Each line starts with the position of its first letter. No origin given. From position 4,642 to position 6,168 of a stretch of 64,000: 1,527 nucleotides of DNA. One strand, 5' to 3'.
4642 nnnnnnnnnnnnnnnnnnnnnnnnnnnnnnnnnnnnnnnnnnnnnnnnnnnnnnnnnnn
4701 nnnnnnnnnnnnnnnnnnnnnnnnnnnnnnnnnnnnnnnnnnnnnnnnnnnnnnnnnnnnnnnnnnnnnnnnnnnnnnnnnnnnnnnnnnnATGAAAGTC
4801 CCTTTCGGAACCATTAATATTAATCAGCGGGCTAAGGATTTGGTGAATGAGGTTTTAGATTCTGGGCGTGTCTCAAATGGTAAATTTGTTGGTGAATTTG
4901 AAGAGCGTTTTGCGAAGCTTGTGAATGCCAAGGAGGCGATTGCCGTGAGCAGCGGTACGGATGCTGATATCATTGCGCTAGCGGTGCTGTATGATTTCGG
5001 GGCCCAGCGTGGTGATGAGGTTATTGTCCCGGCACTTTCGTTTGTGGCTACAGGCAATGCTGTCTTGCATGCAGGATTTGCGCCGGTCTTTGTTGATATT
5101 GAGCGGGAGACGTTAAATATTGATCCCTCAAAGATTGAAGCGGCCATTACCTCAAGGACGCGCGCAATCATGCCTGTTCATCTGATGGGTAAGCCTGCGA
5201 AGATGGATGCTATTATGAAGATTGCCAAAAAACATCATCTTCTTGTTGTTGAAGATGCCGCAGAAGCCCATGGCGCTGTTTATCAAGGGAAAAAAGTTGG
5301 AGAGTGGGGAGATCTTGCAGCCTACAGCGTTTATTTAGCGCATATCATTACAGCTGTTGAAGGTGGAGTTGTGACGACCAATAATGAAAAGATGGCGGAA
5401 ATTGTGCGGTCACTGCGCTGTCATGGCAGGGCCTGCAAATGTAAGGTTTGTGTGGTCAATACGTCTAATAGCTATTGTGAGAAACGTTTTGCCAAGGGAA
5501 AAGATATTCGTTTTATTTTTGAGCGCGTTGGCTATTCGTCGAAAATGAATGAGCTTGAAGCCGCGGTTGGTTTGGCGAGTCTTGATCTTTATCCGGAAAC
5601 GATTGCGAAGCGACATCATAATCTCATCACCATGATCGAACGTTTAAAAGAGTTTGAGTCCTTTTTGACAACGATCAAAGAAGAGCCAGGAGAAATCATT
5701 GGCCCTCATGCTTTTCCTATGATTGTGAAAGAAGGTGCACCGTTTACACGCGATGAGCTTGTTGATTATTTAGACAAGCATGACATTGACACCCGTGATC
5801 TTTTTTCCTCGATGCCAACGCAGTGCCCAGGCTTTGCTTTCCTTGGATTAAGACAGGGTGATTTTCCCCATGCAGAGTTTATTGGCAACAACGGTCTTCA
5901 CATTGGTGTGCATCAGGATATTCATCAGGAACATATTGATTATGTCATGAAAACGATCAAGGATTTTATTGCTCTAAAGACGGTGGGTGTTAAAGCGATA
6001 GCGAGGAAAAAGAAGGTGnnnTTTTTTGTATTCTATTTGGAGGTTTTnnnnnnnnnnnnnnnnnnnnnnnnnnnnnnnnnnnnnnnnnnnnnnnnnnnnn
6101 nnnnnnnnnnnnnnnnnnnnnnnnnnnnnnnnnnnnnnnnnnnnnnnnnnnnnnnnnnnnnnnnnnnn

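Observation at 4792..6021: DegT-family enzyme has His in place of the PLP lysine plus an E1-like Cys cluster, which predicts a dTDP-linked Fe-S sugar 3-dehydratase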

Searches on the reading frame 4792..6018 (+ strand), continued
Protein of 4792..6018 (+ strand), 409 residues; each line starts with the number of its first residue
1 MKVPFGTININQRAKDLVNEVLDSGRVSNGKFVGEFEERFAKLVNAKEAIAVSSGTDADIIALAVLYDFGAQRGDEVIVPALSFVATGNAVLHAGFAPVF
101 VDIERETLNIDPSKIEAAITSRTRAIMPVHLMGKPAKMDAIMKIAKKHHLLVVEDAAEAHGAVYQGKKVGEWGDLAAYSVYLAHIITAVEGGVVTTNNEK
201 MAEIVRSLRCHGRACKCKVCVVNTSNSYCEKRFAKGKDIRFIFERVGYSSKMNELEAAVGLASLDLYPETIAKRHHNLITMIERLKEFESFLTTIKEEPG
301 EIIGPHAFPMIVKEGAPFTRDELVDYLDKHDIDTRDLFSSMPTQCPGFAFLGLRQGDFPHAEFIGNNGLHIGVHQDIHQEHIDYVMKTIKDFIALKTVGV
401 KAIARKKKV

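Call 65: find_encoding_contigs(protein=P0005, flank=10000, max_places=2)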
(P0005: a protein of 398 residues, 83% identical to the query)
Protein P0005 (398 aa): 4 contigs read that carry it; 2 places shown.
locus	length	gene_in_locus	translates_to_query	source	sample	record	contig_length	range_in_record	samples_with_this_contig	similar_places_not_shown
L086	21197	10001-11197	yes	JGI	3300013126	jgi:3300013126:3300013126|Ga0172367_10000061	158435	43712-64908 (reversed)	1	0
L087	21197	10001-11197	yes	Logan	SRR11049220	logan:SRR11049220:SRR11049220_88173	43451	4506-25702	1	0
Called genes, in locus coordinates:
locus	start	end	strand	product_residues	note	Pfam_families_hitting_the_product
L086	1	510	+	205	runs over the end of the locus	PF12917:YfbR-like, PF13023:HD_3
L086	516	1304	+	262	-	PF01435:Peptidase_M48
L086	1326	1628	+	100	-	-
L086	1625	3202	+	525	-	PF00989:PAS (weak), PF13188:PAS_8 (weak), PF13426:PAS_9 (weak), PF23198:PDE8A_N (faint), PF00512:HisKA, PF02518:HATPase_c, PF00072:Response_reg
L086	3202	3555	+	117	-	PF01627:Hpt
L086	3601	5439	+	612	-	PF13414:TPR_11 (faint), PF13371:TPR_9 (faint), PF23914:TPR_CcmH_CycH (faint), PF13181:TPR_8 (faint), PF00515:TPR_1 (weak), PF07719:TPR_2 (weak), PF13424:TPR_12 (weak), PF13431:TPR_17 (weak), +5 more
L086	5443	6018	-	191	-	-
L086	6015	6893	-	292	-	PF02219:MTHFR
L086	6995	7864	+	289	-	PF00483:NTP_transferase, PF12804:NTP_transf_3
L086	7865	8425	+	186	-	PF00908:dTDP_sugar_isom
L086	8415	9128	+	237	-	PF08445:FR47 (faint), PF13302:Acetyltransf_3 (weak), PF00583:Acetyltransf_1, PF13673:Acetyltransf_10 (weak), PF13508:Acetyltransf_7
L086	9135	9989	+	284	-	PF01370:Epimerase, PF04321:RmlD_sub_bind, PF02719:Polysacc_synt_2, PF16363:GDP_Man_Dehyd, PF01073:3Beta_HSD (weak)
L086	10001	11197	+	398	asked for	PF00155:Aminotran_1_2 (weak), PF01041:DegT_DnrJ_EryC1, PF01053:Cys_Met_Meta_PP, PF00266:Aminotran_5 (weak), PF01212:Beta_elim_lyase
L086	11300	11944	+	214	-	-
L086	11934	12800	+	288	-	PF08843:AbiEii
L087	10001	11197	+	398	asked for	PF00155:Aminotran_1_2 (weak), PF01041:DegT_DnrJ_EryC1, PF01053:Cys_Met_Meta_PP, PF00266:Aminotran_5 (weak), PF01212:Beta_elim_lyase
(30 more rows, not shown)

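Call 66: find_encoding_contigs(protein=P0002, flank=10000, max_places=2)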
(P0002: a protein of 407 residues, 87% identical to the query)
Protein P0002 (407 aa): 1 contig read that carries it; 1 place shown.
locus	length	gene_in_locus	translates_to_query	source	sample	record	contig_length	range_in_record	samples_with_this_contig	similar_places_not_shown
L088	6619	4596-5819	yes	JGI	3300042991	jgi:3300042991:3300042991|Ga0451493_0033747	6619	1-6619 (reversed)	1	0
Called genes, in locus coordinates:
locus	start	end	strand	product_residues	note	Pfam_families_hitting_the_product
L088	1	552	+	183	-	?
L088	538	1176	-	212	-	-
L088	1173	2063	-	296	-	PF02219:MTHFR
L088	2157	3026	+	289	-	PF00483:NTP_transferase, PF12804:NTP_transf_3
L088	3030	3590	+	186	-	PF00908:dTDP_sugar_isom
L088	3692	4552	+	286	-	PF01370:Epimerase, PF04321:RmlD_sub_bind, PF16363:GDP_Man_Dehyd, PF01073:3Beta_HSD (weak), PF02719:Polysacc_synt_2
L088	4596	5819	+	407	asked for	PF00155:Aminotran_1_2, PF01041:DegT_DnrJ_EryC1, PF01053:Cys_Met_Meta_PP (weak), PF01212:Beta_elim_lyase (weak)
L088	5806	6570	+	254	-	PF00535:Glycos_transf_2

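Call 67: predict_structure(alignment_id=A3)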
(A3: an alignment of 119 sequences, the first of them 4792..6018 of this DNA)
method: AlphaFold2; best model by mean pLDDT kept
length: 409 residues; sequences in the alignment: 119
mean_pLDDT: 92.6   pTM: 0.90
mean pLDDT of the five models: 92.6, 91.8, 90.1, 88.9, 86.9
residues with pLDDT >= 90: 335; 70-90: 54; 50-70: 16; < 50: 4
segments of 3 or more residues with pLDDT < 50: 406-409
pLDDT, mean of each block of 10 residues (from residue 1): 82 95 82 96 98 97 98 98 95 98 97 98 98 97 98 97 97 98 91 98 96 85 65 81 92 95 95 96 97 96 95 97 98 91 92 94 96 91 98 86 51
secondary structure, 60 per line:
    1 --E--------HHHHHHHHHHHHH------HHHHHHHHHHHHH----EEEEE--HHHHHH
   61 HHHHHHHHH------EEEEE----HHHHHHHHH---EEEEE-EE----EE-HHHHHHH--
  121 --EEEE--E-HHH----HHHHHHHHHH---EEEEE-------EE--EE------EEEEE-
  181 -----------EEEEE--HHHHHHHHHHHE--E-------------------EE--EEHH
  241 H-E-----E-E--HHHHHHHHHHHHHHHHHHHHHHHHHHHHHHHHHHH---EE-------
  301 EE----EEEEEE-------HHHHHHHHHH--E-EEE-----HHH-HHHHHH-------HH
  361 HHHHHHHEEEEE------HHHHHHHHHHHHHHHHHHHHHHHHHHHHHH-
elements in order: H12-24 H31-43 E48-52 H55-69 E76-80 H85-93 E97-101 H112-118 E123-126 H138-147 E151-155 E175-179 E192-196 H199-209 H254-288 E307-312 H320-329 E334-336 H346-351 H359-367 E368-372 H379-408
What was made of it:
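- On E1 / RfbH: The model's loop confidence is moderate (blocks at 85, 65 and 81, call 67), but no coordinates or cofactors are available.
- Tried and rejected: A second model with RfbH-like sequences added is confident (call 67).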

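Call 69: fold_search(model_id=the predicted structure, library=pdb)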
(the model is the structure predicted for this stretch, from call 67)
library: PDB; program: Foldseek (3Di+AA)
matches with E <= 10: 1985; with E <= 0.001: 1476
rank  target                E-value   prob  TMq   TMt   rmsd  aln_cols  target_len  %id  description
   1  7b0m                  1.3e-38  1.00  0.84  0.93   2.2       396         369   34  Sugar transaminase from a metagenome collected from troll oil field production water (released 2021-12-01)
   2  3dr4_A                4.3e-37  1.00  0.83  0.93   2.4       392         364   34  GDP-perosamine synthase K186A mutant from Caulobacter crescentus with bound sugar ligand (released 2008-10-14)
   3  3dr4_D                5.1e-37  1.00  0.83  0.92   2.3       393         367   34  GDP-perosamine synthase K186A mutant from Caulobacter crescentus with bound sugar ligand (released 2008-10-14)
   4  3dr4_B                5.1e-37  1.00  0.83  0.92   2.3       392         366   34  GDP-perosamine synthase K186A mutant from Caulobacter crescentus with bound sugar ligand (released 2008-10-14)
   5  3dr4_C                7.8e-37  1.00  0.83  0.92   2.4       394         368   34  GDP-perosamine synthase K186A mutant from Caulobacter crescentus with bound sugar ligand (released 2008-10-14)
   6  3bn1_A                8.8e-37  1.00  0.84  0.93   2.2       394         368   34  Crystal structure of GDP-perosamine synthase (released 2008-03-18)
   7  3bn1_C                1.9e-36  1.00  0.83  0.92   2.1       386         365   35  Crystal structure of GDP-perosamine synthase (released 2008-03-18)
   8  3dr7_B                1.9e-36  1.00  0.83  0.92   2.6       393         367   35  GDP-perosamine synthase from Caulobacter crescentus with bound GDP-3-deoxyperosamine (released 2008-10-14)
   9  3bcx_B                3.8e-36  1.00  0.87  0.85   3.6       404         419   29  E1 Dehydrase (released 2007-11-27)
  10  3bb8_A                4.2e-36  1.00  0.87  0.85   3.7       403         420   29  E1 Dehydrase H220K Mutant (released 2008-09-16)
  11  7b0d_A                6.1e-36  1.00  0.83  0.92   2.4       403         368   32  Sugar transaminase from Archaeoglobus veneficus (released 2021-12-01)
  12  3bcx_A                6.9e-36  1.00  0.87  0.85   3.2       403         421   30  E1 Dehydrase (released 2007-11-27)
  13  8sng_A                2.8e-35  1.00  0.81  0.90   2.6       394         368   27  Crystal Structure of ArnB Transferase from Klebsiella aerogenes (Lattice Translocation Disorder, P21 form) (released 2023-05-10)
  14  3bn1_D                3.5e-35  1.00  0.82  0.91   2.5       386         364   35  Crystal structure of GDP-perosamine synthase (released 2008-03-18)
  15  3uwc                  6.0e-35  1.00  0.84  0.92   2.4       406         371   30  Structure of an aminotransferase (DegT-DnrJ-EryC1-StrS family) from Coxiella burnetii in complex with PMP (released 2011-12-14)
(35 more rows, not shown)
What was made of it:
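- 4792..6021 (+): Target gene: a His-type DegT-fold protein, 409 aa; predicted PMP- and Fe-S-dependent NDP-4-keto-hexose 3-dehydratase. AF2 model pLDDT 92.6, with the highest query-normalised TM (0.87) to E1 (calls 67, 69).
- On DegT/DnrJ/EryC1/StrS fold-type I B6 enzymes (PF01041): The model matches DegT structures with TM above 0.8 (call 69).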

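Call 72: list_cluster_members(proteins=[P0001, P0002, P0003])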
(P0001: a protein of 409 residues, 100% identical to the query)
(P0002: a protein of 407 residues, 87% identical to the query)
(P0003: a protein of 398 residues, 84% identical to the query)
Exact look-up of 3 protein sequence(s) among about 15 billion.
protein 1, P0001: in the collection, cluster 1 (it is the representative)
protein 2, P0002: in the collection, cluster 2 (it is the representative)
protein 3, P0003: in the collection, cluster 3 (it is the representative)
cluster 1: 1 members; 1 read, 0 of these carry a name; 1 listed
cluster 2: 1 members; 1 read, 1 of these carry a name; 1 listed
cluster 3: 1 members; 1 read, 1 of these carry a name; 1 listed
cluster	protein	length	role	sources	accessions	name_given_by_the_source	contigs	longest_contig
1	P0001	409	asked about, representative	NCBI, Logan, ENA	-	-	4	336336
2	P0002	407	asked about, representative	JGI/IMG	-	dTDP-4-amino-4,6-dideoxygalactose transaminase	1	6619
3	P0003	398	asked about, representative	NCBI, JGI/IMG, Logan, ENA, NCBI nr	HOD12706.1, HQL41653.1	MAG TPA: DegT/DnrJ/EryC1/StrS family aminotransferase [Candidatus Omnitrophota bacterium] | DegT/DnrJ/EryC1/StrS family aminotransferase [Candidatus Omnitrophota bacterium]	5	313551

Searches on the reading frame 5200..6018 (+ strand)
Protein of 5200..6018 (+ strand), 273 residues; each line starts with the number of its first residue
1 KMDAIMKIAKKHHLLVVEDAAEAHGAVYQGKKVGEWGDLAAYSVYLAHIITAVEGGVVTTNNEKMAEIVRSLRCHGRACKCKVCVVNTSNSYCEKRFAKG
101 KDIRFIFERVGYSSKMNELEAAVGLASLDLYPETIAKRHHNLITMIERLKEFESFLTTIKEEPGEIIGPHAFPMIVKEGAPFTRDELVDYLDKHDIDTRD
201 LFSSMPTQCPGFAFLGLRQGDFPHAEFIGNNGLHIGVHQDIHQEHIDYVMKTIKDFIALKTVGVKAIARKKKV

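Call 9: search_solved_structures(query=window:5200-6018:+, max_evalue=0.001, show_alignments=5)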
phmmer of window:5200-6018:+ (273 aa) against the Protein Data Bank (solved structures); distinct sequences matched with E-value up to 0.001: 51.
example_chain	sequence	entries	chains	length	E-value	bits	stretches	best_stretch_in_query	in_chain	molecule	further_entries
3bcx_A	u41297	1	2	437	6.5e-35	123.9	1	5-259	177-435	CDP-6-deoxy-L-threo-D-glycero-4-hexulose-3-dehydrase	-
3bb8_A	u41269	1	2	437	1.1e-33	119.8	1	5-259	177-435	CDP-4-keto-6-deoxy-D-glucose-3-dehydrase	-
3bn1_A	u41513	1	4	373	3.7e-29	105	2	2-76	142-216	Perosamine synthetase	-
3dr7_A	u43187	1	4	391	4.4e-29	104.8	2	2-76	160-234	Putative perosamine synthetase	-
3dr4_A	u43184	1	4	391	6e-29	104.4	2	2-76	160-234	Putative perosamine synthetase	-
3frk_A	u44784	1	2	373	6.1e-21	78.1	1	2-80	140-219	QdtB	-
7b0m_AAA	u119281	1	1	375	2.3e-20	76.2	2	2-73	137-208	Sugar aminotransferase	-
2gms_A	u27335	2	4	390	3e-19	72.6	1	3-254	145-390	Putative pyridoxamine 5-phosphate-dependent dehydrase, Wbdk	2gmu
9wvy_A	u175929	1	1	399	4.4e-19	72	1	2-236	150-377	Putative NDP-4-keto-6-deoxyglucose-3-dehydratase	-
7l7x_AAA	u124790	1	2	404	1.2e-18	70.6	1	2-252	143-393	DegT/DnrJ/EryC1/StrS aminotransferase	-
7b0d_A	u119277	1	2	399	2.3e-18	69.6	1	2-79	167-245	Glutamine--scyllo-inositol transaminase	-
3b8x_A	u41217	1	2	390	2.4e-18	69.6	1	3-254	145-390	Pyridoxamine 5-phosphate-dependent dehydrase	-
2r0t_A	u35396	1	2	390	3.6e-18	69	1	3-254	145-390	Pyridoxamine 5-phosphate-dependent dehydrase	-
3gr9_A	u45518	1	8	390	7.5e-18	68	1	3-254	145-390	ColD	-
7n63_A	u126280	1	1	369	2.4e-17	66.3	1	2-82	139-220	Putative aminotransferase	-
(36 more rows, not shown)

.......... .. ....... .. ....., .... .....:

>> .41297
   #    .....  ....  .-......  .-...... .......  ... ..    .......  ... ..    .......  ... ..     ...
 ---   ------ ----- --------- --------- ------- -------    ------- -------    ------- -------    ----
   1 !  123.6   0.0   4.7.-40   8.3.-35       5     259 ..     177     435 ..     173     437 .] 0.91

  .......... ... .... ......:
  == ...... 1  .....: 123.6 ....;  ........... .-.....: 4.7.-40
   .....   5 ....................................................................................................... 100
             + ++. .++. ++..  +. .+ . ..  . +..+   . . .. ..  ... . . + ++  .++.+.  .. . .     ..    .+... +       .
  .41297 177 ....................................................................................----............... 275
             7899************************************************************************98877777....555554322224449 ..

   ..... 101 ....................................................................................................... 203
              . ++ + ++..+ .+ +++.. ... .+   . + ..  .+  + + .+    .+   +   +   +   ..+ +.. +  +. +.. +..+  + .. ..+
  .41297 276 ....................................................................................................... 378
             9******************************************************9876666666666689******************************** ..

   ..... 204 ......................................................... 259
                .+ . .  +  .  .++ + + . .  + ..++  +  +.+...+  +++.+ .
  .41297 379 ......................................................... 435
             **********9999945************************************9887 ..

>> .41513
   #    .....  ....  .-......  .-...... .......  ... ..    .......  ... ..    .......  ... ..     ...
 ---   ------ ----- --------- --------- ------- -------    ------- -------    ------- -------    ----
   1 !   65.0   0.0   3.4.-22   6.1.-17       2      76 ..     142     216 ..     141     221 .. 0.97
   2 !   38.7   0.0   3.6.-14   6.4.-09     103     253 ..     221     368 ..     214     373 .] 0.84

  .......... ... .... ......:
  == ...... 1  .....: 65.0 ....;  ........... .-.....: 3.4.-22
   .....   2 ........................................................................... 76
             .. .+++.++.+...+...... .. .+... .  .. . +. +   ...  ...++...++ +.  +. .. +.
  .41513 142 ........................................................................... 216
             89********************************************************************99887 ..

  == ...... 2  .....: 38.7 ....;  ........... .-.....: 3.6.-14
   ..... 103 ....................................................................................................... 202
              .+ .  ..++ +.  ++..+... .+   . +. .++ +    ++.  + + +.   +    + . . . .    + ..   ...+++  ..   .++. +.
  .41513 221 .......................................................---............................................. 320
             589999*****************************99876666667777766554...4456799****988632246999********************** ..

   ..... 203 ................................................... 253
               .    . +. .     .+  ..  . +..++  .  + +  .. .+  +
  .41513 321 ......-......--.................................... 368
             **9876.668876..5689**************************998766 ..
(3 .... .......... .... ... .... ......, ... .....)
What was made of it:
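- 5434..5478 (+): Cys loop C215-K-C217-K-V-C220-x8-C229, the predicted four-ligand metal or Fe-S site. C215, C217 and C229 align with E1 C251, C253 and C261 (call 9).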
